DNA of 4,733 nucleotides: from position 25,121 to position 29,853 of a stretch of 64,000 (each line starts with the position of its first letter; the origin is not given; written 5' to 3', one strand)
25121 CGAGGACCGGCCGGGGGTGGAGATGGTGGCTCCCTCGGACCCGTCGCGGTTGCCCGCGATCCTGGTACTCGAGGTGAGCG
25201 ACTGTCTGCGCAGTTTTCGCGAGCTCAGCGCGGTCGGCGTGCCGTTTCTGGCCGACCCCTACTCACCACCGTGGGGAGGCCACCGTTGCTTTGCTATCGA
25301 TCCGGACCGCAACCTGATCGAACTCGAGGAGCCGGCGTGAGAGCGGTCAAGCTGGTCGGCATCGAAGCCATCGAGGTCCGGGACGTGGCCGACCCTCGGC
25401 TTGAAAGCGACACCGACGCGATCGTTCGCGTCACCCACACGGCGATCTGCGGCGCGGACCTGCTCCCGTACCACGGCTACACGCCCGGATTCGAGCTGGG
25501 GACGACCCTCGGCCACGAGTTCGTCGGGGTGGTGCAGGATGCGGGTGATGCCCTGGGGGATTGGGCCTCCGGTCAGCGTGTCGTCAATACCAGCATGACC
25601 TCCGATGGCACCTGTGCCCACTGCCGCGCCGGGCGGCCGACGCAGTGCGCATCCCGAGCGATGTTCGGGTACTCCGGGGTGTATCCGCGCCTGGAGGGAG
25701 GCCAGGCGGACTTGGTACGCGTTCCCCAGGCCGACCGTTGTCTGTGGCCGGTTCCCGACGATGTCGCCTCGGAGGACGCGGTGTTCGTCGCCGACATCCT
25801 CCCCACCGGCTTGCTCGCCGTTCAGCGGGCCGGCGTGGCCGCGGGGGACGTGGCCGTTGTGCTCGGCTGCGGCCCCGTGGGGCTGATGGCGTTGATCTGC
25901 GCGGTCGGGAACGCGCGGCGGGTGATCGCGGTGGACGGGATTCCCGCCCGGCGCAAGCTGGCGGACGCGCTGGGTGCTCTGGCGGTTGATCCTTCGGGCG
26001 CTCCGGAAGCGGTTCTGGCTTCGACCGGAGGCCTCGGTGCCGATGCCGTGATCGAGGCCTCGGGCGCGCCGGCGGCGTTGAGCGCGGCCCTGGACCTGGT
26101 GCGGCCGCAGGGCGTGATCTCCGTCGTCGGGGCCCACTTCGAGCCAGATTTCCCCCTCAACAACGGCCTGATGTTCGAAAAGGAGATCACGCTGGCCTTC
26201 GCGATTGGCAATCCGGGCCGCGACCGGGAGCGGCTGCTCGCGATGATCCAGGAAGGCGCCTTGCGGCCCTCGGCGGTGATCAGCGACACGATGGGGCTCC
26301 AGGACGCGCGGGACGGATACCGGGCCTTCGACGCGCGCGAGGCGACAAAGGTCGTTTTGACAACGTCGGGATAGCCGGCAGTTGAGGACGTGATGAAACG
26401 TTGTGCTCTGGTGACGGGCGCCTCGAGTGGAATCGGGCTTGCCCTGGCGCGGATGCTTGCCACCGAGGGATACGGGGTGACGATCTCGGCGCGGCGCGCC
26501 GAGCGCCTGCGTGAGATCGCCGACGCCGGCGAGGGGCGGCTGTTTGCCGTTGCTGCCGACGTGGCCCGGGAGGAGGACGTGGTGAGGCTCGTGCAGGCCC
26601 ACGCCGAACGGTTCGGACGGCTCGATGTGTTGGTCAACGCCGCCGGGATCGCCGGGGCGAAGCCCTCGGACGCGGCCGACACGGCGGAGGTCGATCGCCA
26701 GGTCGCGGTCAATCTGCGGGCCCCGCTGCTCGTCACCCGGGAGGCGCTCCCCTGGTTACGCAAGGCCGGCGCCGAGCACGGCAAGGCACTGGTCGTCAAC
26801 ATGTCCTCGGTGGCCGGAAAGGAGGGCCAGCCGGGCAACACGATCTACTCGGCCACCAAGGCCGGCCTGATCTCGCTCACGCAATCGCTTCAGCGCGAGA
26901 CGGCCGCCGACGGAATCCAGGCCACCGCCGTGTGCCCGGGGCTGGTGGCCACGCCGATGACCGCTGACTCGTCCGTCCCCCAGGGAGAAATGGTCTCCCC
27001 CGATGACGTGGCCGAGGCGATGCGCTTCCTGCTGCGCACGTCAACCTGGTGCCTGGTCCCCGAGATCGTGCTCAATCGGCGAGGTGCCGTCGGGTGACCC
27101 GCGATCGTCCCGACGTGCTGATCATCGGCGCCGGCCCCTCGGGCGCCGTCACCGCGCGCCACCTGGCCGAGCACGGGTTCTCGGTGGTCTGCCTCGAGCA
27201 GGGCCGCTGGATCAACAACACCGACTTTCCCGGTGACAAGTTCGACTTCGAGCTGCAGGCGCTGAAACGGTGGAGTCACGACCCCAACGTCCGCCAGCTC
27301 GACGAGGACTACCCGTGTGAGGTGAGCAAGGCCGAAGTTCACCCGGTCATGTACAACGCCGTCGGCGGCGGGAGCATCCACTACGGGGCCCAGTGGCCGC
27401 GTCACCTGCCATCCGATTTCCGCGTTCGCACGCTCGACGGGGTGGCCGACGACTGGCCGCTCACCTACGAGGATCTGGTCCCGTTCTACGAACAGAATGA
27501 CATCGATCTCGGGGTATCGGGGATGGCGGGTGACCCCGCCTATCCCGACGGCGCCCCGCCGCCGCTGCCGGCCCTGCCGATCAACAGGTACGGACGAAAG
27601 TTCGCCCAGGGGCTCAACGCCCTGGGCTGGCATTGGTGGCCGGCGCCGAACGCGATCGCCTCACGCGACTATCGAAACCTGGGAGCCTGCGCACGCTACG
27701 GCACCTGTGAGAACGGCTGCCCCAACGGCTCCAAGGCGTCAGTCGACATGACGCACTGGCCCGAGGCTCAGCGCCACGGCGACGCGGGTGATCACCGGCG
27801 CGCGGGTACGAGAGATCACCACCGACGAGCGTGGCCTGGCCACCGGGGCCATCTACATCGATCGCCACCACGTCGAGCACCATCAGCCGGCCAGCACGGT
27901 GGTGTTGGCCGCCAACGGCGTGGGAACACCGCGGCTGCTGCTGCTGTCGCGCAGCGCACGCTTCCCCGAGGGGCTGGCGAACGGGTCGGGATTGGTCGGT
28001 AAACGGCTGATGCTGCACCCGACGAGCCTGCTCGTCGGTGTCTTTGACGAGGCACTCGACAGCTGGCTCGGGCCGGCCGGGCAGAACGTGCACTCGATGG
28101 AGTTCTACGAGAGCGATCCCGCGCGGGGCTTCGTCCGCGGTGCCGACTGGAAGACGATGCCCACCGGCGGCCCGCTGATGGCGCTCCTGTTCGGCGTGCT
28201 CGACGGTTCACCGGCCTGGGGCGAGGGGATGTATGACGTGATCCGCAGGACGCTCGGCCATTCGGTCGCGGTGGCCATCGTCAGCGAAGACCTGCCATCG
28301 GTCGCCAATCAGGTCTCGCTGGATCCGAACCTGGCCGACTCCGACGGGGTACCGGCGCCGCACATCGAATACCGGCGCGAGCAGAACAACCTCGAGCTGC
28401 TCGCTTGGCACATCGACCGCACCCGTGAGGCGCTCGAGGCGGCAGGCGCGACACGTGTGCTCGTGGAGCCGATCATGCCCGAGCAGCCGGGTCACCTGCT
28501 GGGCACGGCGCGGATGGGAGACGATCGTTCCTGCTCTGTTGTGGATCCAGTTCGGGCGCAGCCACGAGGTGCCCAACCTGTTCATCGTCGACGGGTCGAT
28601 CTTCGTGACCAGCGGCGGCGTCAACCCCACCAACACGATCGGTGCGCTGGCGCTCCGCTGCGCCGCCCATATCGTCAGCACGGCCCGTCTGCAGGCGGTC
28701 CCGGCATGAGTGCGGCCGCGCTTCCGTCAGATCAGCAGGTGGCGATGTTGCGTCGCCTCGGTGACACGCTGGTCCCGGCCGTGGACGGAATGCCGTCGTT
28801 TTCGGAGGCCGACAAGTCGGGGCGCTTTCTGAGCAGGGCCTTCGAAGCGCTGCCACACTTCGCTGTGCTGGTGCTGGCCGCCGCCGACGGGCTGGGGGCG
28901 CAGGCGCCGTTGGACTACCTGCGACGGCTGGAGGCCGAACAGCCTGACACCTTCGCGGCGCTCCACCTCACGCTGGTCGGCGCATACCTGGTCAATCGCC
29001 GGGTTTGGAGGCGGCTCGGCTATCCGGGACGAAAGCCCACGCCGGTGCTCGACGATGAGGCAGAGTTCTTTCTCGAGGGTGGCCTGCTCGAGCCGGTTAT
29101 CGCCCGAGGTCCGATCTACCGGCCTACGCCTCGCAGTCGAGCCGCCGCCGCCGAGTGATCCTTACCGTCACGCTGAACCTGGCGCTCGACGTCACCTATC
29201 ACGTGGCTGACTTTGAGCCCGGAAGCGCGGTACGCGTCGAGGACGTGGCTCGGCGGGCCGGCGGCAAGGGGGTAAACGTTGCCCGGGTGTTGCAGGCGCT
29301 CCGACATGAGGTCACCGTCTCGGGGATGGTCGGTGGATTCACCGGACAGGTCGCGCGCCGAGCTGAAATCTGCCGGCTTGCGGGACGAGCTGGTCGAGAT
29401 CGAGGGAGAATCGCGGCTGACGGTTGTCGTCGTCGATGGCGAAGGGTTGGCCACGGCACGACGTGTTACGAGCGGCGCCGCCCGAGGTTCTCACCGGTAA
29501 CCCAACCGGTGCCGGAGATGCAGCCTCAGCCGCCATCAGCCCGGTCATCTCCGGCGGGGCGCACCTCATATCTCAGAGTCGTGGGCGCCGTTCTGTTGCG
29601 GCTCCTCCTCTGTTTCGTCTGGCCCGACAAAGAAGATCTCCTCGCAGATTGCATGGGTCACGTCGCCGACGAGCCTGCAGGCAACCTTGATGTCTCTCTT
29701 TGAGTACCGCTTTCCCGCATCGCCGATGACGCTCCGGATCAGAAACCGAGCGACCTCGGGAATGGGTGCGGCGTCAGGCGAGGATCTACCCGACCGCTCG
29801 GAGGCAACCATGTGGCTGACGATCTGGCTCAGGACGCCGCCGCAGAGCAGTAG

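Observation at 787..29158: Vitamin B6 catabolic cluster that keeps the upper M. loti pathway but appears to use a different ring-opening route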

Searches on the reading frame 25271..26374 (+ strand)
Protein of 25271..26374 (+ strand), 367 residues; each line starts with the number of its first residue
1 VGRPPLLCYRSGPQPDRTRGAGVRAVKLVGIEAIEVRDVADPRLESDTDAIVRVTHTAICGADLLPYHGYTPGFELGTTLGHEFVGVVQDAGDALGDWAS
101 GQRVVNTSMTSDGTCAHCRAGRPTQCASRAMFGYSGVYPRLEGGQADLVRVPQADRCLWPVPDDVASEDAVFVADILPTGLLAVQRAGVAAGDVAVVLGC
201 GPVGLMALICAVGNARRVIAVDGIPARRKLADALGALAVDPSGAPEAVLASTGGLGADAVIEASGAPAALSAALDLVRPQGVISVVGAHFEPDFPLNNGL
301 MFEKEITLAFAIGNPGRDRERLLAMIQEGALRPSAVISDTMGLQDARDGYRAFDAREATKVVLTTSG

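Call 7: search_protein_families(library=pfam, proteins=[window:25271-26374:+])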
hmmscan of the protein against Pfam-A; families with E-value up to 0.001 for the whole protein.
window:25271-26374:+ (367 aa): 4 families
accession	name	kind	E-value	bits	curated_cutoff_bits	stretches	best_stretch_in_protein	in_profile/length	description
PF08240.17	ADH_N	-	6.8e-21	74.9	23.5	1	47-163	2-104/104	Alcohol dehydrogenase GroES-like domain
PF00107.32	ADH_zinc_N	-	4.7e-20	72.3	31.8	1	202-325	1-126/129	Zinc-binding dehydrogenase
PF16912.11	Glu_dehyd_C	-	9.4e-10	38.8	34.9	1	191-301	30-144/211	Glucose dehydrogenase C-terminus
PF13602.12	ADH_zinc_N_2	-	6.2e-07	30.8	27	1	239-362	6-133/134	Zinc-binding dehydrogenase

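Call 20: search_protein_families(library=ncbifam, proteins=[window:25271-26374:+], max_evalue=0.00001)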
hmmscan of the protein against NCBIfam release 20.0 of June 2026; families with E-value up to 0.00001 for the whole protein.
window:25271-26374:+ (367 aa): 20 families
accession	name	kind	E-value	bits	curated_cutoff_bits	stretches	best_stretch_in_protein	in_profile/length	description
NF041097.1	keto_inos_dh_IolM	equivalog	5.3e-42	143.8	450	1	25-363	31-387/389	scyllo-inosose 3-dehydrogenase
NF010344.0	PRK13771.1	subfamily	3.2e-36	125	349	1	33-363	12-331/334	putative alcohol dehydrogenase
NF041172.1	AcrlCoa_red_Thmprot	equivalog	6.4e-36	123.9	500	1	33-362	12-331/334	acryloyl-CoA reductase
NF003808.0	PRK05396.1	equivalog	3.5e-34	118.2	380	1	31-364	10-339/341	L-threonine 3-dehydrogenase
NF007489.0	PRK10083.1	equivalog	2.2e-32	112.3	376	1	36-365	14-337/339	Zn-dependent oxidoreductase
TIGR03366.1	HpnZ_proposed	hypoth_equivalog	5.8e-32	111.1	328.1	1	48-290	6-256/315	putative phosphonate catabolism associated alcohol dehydrogenase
TIGR00692.1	tdh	equivalog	2.4e-31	109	458.35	1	29-364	6-339/340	L-threonine 3-dehydrogenase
NF007375.0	PRK09880.1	equivalog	2.4e-30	105.5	469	1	46-363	26-341/344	L-idonate 5-dehydrogenase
TIGR03989.1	Rxyl_3153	subfamily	5.6e-26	91.7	440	2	158-353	152-358/370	NDMA-dependent alcohol dehydrogenase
NF007642.0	PRK10309.1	equivalog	5.7e-26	91.6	550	1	33-308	11-283/347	galactitol-1-phosphate 5-dehydrogenase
TIGR03451.1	mycoS_dep_FDH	equivalog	7.4e-21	74.4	512.9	1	33-359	13-352/358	S-(hydroxymethyl)mycothiol dehydrogenase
TIGR03201.1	dearomat_had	equivalog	1.2e-20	74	338.65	1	46-306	22-292/349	6-hydroxycyclohex-1-ene-1-carbonyl-CoA dehydrogenase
TIGR02819.1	fdhA_non_GSH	equivalog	2.1e-20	72.7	636.95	1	23-241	3-239/397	formaldehyde dehydrogenase, glutathione-independent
NF006940.0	PRK09422.1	equivalog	4.6e-20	71.9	344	1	33-287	11-260/338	alcohol dehydrogenase AdhP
TIGR02818.1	adh_III_F_hyde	equivalog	1.2e-14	54.2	543.95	1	38-128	20-107/368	S-(hydroxymethyl)glutathione dehydrogenase/class III alcohol dehydrogenase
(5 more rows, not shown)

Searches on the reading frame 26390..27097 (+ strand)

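Call 7: search_protein_families(library=pfam, proteins=[window:26390-27097:+])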
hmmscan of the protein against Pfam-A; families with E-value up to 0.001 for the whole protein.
window:26390-27097:+ (235 aa): 6 families
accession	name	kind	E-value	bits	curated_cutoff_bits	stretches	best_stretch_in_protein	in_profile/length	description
PF00106.31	adh_short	-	2.2e-52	177.8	26.6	1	5-194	2-190/195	short chain dehydrogenase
PF13561.12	adh_short_C2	-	7.2e-41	140.7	27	1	10-216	1-218/236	Enoyl-(Acyl carrier protein) reductase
PF08659.16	KR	-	7.2e-11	42.8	22.6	1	7-181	4-173/180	KR domain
PF01370.27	Epimerase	-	5.8e-08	32.9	20.9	1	6-182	1-168/240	NAD dependent epimerase/dehydratase family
PF13460.12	NAD_binding_10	-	0.00014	22.2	27.2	1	10-211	1-177/184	NAD(P)H-binding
PF23441.1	SDR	-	0.00025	20.9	27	1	7-191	11-199/258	SDR-like rossmann domain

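Call 20: search_protein_families(library=ncbifam, proteins=[window:26390-27097:+], max_evalue=0.00001)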
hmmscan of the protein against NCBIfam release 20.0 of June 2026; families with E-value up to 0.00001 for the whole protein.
window:26390-27097:+ (235 aa): 216 families (the best 25 are shown)
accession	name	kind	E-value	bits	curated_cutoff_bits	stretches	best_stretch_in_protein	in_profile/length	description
NF005559.1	PRK07231.1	subfamily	5.7e-46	157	215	1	3-215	4-229/249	glucose 1-dehydrogenase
NF005067.0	PRK06484.1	equivalog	3.3e-45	154.6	713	1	3-217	9-235/524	short chain dehydrogenase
NF009466.0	PRK12826.1-2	subfamily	5.4e-44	150.5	222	1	1-215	1-226/248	3-oxoacyl-ACP reductase FabG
TIGR01963.1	PHB_DH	subfamily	1.3e-42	145.8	307.05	1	4-191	2-188/255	3-hydroxybutyrate dehydrogenase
NF005594.0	PRK07326.1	equivalog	1.4e-42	145.9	271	1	2-226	5-227/237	SDR family oxidoreductase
NF004198.0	PRK05653.1-3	equivalog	1.5e-42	145.8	296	1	3-214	7-227/248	3-oxoacyl-ACP reductase FabG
NF009093.0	PRK12429.1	subfamily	2.3e-42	145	258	1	2-191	4-192/259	3-hydroxybutyrate dehydrogenase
NF004825.0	PRK06181.1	equivalog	1.4e-41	142.6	215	1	3-210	6-212/268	SDR family oxidoreductase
NF052558.1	MBtsdlDhBudC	equivalog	8.3e-41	140.2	270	1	4-214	4-222/250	meso-2,3-butanediol dehydrogenase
TIGR01830.1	3oxo_ACP_reduc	equivalog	1.4e-40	139.5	297.75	1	6-216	1-221/239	3-oxoacyl-[acyl-carrier-protein] reductase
NF006123.0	PRK08267.1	equivalog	1.1e-39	136.3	261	1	5-210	4-215/261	SDR family oxidoreductase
NF005806.0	PRK07666.1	equivalog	3.5e-39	134.5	286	1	3-222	7-228/239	3-ketoacyl-ACP reductase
NF006565.0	PRK09072.1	equivalog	1.3e-38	133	238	1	3-194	5-192/265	SDR family oxidoreductase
NF004777.0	PRK06123.1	equivalog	3.5e-38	131.5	383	1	1-197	1-202/249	SDR family oxidoreductase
NF005672.0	PRK07454.1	equivalog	9.4e-38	129.7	234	1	3-228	6-234/241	SDR family oxidoreductase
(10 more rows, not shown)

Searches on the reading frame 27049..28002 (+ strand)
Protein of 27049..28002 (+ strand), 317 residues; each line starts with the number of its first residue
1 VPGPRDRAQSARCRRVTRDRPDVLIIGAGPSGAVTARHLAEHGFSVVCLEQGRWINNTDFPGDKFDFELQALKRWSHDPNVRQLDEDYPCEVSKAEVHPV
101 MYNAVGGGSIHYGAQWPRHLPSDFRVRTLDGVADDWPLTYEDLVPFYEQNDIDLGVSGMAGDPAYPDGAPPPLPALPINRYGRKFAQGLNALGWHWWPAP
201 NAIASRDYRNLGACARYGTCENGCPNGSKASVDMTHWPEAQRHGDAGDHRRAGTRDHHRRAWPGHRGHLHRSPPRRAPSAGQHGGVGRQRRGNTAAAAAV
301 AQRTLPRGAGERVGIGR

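Call 7: search_protein_families(library=pfam, proteins=[window:27049-28002:+])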
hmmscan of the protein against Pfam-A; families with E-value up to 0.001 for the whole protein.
window:27049-28002:+ (317 aa): 5 families
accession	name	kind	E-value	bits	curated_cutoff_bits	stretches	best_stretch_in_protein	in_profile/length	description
PF13450.12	NAD_binding_8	-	1.4e-08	35.3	21.9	1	25-84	1-64/68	NAD(P)-binding Rossmann-like domain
PF01266.30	DAO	-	2.3e-07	31.1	27.9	1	22-56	1-35/353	FAD dependent oxidoreductase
PF01494.25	FAD_binding_3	-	1e-06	28.7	22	1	22-54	3-35/349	FAD binding domain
PF07992.20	Pyr_redox_2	-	5.9e-05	23.1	26.1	1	22-57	2-38/291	Pyridine nucleotide-disulphide oxidoreductase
PF00890.30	FAD_binding_2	-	0.0004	20.1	20.4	1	22-52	1-31/414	FAD binding domain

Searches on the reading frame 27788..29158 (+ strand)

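Call 7: search_protein_families(library=pfam, proteins=[window:27788-29158:+])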
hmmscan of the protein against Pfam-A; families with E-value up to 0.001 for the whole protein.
window:27788-29158:+ (456 aa): 1 family
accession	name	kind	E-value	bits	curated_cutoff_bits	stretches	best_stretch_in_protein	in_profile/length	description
PF05199.19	GMC_oxred_C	-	9.8e-07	29.9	24.6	1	173-254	4-105/139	GMC oxidoreductase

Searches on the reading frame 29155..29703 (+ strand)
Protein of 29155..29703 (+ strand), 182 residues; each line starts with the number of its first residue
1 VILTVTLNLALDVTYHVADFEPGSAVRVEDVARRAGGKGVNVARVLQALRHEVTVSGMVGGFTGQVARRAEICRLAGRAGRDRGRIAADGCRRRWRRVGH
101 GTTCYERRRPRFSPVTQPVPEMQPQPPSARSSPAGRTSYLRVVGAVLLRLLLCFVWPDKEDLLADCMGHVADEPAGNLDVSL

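Call 7: search_protein_families(library=pfam, proteins=[window:29155-29703:+])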
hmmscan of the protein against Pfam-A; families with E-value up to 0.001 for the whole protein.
window:29155-29703:+ (182 aa): 1 family
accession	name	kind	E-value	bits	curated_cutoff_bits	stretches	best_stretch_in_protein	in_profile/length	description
PF00294.29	PfkB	-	6.9e-08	32.6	25.8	1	13-66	14-67/302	pfkB family carbohydrate kinase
